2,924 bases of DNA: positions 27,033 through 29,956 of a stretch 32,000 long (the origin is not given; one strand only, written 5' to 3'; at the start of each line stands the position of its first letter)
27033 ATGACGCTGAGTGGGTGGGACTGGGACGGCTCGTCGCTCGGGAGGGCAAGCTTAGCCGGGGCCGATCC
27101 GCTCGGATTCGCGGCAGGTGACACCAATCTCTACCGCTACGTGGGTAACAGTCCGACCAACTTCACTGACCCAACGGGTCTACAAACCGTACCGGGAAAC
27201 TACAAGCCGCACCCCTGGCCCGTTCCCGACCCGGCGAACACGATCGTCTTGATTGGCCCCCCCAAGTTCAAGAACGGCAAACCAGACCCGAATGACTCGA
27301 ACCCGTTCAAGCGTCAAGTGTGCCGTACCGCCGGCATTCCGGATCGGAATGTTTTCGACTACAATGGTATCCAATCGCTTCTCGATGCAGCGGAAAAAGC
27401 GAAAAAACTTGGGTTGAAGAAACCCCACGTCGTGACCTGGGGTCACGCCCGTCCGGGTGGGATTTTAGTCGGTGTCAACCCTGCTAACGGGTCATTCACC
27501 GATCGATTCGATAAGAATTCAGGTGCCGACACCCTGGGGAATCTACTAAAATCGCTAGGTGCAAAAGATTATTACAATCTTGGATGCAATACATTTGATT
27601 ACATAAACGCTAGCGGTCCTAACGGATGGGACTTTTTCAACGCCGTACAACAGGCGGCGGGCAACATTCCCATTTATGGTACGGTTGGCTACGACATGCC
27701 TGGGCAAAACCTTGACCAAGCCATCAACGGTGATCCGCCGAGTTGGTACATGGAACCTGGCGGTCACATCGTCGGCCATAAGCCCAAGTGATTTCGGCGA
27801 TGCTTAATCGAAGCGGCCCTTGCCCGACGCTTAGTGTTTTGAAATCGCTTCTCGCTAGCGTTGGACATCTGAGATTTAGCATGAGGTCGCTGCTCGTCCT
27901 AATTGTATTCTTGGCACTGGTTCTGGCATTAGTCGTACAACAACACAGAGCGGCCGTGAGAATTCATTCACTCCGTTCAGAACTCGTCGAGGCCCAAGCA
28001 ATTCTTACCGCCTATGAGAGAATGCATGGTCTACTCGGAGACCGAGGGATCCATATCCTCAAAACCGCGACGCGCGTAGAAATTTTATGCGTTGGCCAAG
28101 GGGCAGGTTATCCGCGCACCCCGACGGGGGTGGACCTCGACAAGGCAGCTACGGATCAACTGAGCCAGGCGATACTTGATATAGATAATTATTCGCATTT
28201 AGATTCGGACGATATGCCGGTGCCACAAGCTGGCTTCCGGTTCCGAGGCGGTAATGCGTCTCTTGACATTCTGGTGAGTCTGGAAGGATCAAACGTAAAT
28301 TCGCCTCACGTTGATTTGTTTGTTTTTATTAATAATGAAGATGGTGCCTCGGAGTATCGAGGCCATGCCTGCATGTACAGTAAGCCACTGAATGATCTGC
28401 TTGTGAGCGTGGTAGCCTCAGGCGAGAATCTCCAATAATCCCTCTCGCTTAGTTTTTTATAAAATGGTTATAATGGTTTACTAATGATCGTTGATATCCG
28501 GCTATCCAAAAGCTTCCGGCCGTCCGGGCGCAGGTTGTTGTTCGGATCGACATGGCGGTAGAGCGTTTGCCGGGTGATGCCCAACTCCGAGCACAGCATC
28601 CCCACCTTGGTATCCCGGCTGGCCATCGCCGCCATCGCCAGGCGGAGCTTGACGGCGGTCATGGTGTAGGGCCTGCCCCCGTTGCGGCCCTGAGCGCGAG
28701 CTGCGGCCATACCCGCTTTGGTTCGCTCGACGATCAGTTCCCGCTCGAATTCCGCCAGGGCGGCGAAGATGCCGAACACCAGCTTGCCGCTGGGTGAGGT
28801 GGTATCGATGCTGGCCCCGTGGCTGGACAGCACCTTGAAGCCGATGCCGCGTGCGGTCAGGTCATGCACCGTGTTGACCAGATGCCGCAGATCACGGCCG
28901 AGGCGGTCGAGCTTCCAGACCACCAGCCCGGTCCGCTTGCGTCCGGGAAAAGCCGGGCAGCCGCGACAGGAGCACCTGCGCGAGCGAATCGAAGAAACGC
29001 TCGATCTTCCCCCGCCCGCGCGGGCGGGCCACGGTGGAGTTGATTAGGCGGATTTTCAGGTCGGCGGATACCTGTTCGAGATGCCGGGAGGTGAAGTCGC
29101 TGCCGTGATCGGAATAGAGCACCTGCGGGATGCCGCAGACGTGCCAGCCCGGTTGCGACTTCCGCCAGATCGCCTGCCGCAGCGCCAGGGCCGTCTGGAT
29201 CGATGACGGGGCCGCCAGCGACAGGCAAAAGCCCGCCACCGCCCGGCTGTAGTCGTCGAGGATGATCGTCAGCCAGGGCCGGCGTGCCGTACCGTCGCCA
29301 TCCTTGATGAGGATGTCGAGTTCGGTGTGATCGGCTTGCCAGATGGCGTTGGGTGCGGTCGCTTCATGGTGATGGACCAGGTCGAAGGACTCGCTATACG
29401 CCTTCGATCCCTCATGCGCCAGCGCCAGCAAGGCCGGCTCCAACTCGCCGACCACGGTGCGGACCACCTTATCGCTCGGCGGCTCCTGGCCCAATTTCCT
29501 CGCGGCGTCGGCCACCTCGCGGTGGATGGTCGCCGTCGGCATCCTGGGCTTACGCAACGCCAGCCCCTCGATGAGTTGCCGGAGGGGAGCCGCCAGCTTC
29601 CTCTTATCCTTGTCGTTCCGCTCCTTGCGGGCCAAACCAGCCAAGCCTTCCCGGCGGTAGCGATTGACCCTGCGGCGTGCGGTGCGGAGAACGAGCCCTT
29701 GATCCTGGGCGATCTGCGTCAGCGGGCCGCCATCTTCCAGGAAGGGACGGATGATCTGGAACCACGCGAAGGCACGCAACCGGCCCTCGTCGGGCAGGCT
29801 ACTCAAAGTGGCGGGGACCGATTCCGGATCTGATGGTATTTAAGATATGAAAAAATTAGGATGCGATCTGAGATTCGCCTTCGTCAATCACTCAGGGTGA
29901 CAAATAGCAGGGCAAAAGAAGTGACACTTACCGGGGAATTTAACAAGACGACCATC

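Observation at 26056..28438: Transglutaminase-like protein, mini-Rhs toxin candidate and immunity candidate: a compact three-gene module with no visible delivery domain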

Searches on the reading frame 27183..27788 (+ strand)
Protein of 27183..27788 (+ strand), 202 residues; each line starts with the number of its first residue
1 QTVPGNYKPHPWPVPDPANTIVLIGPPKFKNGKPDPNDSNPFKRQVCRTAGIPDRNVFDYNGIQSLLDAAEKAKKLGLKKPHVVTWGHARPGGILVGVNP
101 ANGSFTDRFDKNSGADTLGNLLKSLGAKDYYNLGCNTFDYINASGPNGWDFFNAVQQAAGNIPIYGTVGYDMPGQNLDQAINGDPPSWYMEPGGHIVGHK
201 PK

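Call 28: find_homologous_proteins(query=A3, max_evalue=0.01)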
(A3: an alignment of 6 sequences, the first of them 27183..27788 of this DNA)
Query A3 (6 sequences) (202 aa, profile of the alignment): 7 proteins with E <= 0.01 among 3583 candidates.
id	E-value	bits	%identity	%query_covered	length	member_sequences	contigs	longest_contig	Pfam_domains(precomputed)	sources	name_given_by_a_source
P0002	8.4e-75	269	28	93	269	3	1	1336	-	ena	-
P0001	9.9e-74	265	100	100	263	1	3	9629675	-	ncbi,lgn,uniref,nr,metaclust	ncbi:RHS repeat-associated core domain-containing protein [Singulisphaera acidiphila]|uniref:RHS rep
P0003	5.5e-62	227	28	80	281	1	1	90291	-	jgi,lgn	-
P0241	1.9e-44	170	26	75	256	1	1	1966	-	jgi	jgi:uncharacterized protein RhaS with RHS repeats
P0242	3.5e-35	140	31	42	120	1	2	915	-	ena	-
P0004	4.5e-29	120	27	44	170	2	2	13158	-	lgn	-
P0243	1.1e-19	89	50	58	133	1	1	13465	-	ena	-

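Call 31: find_encoding_contigs(protein=P0241, flank=3000, max_places=3)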
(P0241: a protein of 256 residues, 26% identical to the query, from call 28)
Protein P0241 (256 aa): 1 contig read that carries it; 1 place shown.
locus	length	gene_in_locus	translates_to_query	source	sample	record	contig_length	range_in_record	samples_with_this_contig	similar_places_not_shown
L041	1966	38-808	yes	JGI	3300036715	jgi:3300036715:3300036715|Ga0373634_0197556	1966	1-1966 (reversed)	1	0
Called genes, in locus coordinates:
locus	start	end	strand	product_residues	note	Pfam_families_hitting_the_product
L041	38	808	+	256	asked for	-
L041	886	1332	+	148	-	-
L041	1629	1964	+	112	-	?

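Call 35: find_encoding_contigs(protein=P0243, flank=7000, max_places=2)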
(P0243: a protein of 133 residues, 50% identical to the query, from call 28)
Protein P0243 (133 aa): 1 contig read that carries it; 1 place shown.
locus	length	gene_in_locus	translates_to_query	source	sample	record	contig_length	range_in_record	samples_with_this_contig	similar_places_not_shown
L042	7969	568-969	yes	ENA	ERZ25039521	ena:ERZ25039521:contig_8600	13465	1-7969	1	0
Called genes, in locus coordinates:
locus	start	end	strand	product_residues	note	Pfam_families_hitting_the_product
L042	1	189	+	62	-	?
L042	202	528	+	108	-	-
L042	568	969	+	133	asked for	-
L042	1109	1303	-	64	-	-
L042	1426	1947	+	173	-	-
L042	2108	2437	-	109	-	-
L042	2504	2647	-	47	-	-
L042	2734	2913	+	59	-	-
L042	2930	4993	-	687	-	PF08240:ADH_N, PF00107:ADH_zinc_N, PF00248:Aldo_ket_red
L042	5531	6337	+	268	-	PF06719:AraC_N, PF12833:HTH_18 (weak)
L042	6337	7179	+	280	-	-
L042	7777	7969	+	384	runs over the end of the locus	PF02129:Peptidase_S15 (weak), PF00326:Peptidase_S9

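Call 91: search_solved_structures(query=A3, max_evalue=10, show_alignments=2)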
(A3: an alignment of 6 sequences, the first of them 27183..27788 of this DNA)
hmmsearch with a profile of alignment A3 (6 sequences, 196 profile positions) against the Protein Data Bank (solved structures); distinct sequences matched with E-value up to 10: 6.
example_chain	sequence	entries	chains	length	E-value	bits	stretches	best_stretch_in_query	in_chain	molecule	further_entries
7zoh_A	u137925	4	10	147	0.57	13.2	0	142-177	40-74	Glycoside hydrolase family 18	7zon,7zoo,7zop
4bbk_A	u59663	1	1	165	0.67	13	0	108-138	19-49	FERMITIN FAMILY HOMOLOG 1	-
5veg_A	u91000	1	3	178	0.95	12.5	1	127-173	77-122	Flavodoxin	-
9n2t_B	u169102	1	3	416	1.4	11.9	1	97-189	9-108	Interferon inducible GTPase 1C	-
7zoi_A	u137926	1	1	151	1.5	11.8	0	143-178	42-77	Glycoside hydrolase family 18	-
3ram_A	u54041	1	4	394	1.9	11.5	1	87-179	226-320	HmrA protein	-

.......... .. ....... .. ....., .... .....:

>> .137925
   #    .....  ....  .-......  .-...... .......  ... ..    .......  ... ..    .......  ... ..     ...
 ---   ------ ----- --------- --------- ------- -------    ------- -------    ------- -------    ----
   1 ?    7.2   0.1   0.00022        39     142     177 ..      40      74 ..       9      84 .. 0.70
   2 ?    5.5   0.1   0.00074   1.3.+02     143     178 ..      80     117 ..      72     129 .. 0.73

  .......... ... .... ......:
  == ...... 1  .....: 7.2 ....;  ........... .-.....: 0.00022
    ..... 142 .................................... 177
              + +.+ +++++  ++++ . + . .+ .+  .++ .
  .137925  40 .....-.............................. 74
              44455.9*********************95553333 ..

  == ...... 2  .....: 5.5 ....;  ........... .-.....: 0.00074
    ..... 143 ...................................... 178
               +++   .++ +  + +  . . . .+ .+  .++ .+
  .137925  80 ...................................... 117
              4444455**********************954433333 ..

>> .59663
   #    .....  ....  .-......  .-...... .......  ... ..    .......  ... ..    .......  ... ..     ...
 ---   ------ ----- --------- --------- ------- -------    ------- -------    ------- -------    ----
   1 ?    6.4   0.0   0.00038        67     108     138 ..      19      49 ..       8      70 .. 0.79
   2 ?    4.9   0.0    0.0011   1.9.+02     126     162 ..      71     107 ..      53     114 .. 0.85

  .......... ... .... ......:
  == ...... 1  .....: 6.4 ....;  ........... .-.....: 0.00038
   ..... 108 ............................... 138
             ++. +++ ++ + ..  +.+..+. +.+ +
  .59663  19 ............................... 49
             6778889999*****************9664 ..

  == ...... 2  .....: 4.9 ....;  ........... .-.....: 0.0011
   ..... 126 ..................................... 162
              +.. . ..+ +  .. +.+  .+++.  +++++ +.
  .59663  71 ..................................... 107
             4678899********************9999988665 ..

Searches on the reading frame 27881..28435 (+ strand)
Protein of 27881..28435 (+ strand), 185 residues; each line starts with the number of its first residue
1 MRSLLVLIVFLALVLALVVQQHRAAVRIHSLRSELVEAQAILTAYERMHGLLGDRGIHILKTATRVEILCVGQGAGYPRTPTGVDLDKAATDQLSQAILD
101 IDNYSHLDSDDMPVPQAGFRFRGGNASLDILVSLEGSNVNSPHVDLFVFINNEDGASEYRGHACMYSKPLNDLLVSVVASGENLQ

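Call 4: search_protein_families(library=pfam, proteins=[window:27881-28435:+], max_evalue=1)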
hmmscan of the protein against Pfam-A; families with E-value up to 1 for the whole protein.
window:27881-28435:+ (185 aa): 0 families

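Call 6: search_protein_families(library=ncbifam, proteins=[window:27881-28435:+], max_evalue=1)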
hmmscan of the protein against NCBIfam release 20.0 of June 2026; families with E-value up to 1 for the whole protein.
window:27881-28435:+ (185 aa): 0 families

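Call 18: search_protein_families(library=padloc, proteins=[window:27881-28435:+], max_evalue=1)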
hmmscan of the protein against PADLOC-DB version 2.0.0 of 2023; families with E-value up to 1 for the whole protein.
window:27881-28435:+ (185 aa): 0 families

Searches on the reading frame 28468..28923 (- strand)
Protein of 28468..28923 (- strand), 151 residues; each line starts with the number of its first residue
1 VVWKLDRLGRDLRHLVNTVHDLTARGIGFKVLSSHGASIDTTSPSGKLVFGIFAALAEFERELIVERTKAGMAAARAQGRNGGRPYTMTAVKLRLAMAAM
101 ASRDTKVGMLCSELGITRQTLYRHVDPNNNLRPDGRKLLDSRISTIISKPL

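Call 6: search_protein_families(library=ncbifam, proteins=[window:28468-28923:-], max_evalue=1)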
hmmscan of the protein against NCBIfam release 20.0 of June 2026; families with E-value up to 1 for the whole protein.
window:28468-28923:- (151 aa): 7 families
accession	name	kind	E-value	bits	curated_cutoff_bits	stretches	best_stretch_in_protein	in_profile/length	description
NF047347.1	SCCmet_CcrC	equivalog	4.7e-11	41.9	900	1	1-80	78-154/558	cassette chromosome recombinase CcrC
NF041201.1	recomb_XisF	equivalog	1.6e-10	40.5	375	1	3-82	67-143/465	fdxN element excision recombinase XisF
NF047343.1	SCCmet_CcrB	equivalog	1.8e-08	33.5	900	1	1-78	80-154/542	cassette chromosome recombinase CcrB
NF009949.0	PRK13413.1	equivalog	4.3e-08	33.1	272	1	4-128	69-196/203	master DNA invertase Mpi family serine-type recombinase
NF047344.1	SCCmet_CcrA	equivalog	0.0081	15.3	700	1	3-80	72-147/442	cassette chromosome recombinase CcrA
NF033516.0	transpos_IS3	equivalog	0.02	14.1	160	1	84-148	86-144/369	IS3 family transposase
TIGR01565.1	homeo_ZF_HD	subfamily_domain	0.22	11.5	57.45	1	101-123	29-51/58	homeobox domain, ZF-HD class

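Call 89: search_protein_families(library=pfam, proteins=[window:28468-28923:-], max_evalue=0.001)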
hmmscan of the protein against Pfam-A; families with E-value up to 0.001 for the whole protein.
window:28468-28923:- (151 aa): 2 families
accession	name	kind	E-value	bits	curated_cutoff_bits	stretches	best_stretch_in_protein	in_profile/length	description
PF00239.26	Resolvase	-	4e-25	89.1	23.3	1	2-80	69-144/145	Resolvase, N terminal domain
PF13551.12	HTH_29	-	0.00024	21.6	28.1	0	95-139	2-45/64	Winged helix-turn helix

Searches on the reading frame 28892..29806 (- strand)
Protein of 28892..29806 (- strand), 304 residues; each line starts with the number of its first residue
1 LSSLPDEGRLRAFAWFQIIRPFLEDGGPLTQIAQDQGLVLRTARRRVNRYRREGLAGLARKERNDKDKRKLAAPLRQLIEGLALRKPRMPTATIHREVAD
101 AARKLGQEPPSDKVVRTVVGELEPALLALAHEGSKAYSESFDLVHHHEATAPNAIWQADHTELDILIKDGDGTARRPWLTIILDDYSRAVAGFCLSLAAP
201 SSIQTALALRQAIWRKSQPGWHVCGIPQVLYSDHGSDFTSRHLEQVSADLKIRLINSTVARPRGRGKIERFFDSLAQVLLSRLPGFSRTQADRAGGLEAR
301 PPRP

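Call 6: search_protein_families(library=ncbifam, proteins=[window:28892-29806:-], max_evalue=1)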
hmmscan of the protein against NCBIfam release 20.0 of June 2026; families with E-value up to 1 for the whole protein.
window:28892-29806:- (304 aa): 8 families
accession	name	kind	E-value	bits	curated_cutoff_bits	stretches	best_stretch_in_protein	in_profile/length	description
NF033577.2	transpos_IS481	equivalog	4.3e-28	98.7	224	1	17-290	4-254/284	IS481 family transposase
NF033516.0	transpos_IS3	equivalog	4.7e-15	55.7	160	1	61-280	121-329/369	IS3 family transposase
NF033594.2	transpos_ISNCY_2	equivalog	1.2e-06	27.9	250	2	30-84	14-68/368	ISNCY family transposase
NF033545.0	transpos_IS630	equivalog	6.4e-06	25.8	100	1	24-102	10-88/299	IS630 family transposase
NF033546.1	transpos_IS21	equivalog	0.00062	19.4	160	1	24-121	6-97/294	IS21 family transposase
NF004778.0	PRK06124.1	equivalog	0.02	14.3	303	1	121-184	47-110/256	SDR family oxidoreductase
NF000021.4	AAC_6p_Serra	exception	0.1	12.4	310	1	203-246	10-53/146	aminoglycoside 6'-N-acetyltransferase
NF005983.0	PRK08085.1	equivalog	0.2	11.2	408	1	123-190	47-114/254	gluconate 5-dehydrogenase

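Call 89: search_protein_families(library=pfam, proteins=[window:28892-29806:-], max_evalue=0.001)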
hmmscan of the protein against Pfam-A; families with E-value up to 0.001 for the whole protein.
window:28892-29806:- (304 aa): 5 families
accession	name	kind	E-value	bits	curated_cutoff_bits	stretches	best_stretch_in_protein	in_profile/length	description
PF00665.32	rve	-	1.6e-13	51.2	32.6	1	150-262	2-102/102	Integrase core domain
PF13565.12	HTH_32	-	3.7e-07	31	33.7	1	42-117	1-71/73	Homeodomain-like domain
PF13384.12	HTH_23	-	8.9e-06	25.8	24.6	1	17-58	9-49/50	Homeodomain-like domain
PF13551.12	HTH_29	-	1.2e-05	25.8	28.1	1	24-71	9-58/64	Winged helix-turn helix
PF13518.12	HTH_28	-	8.1e-05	23.1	25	1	17-65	4-51/52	Helix-turn-helix domain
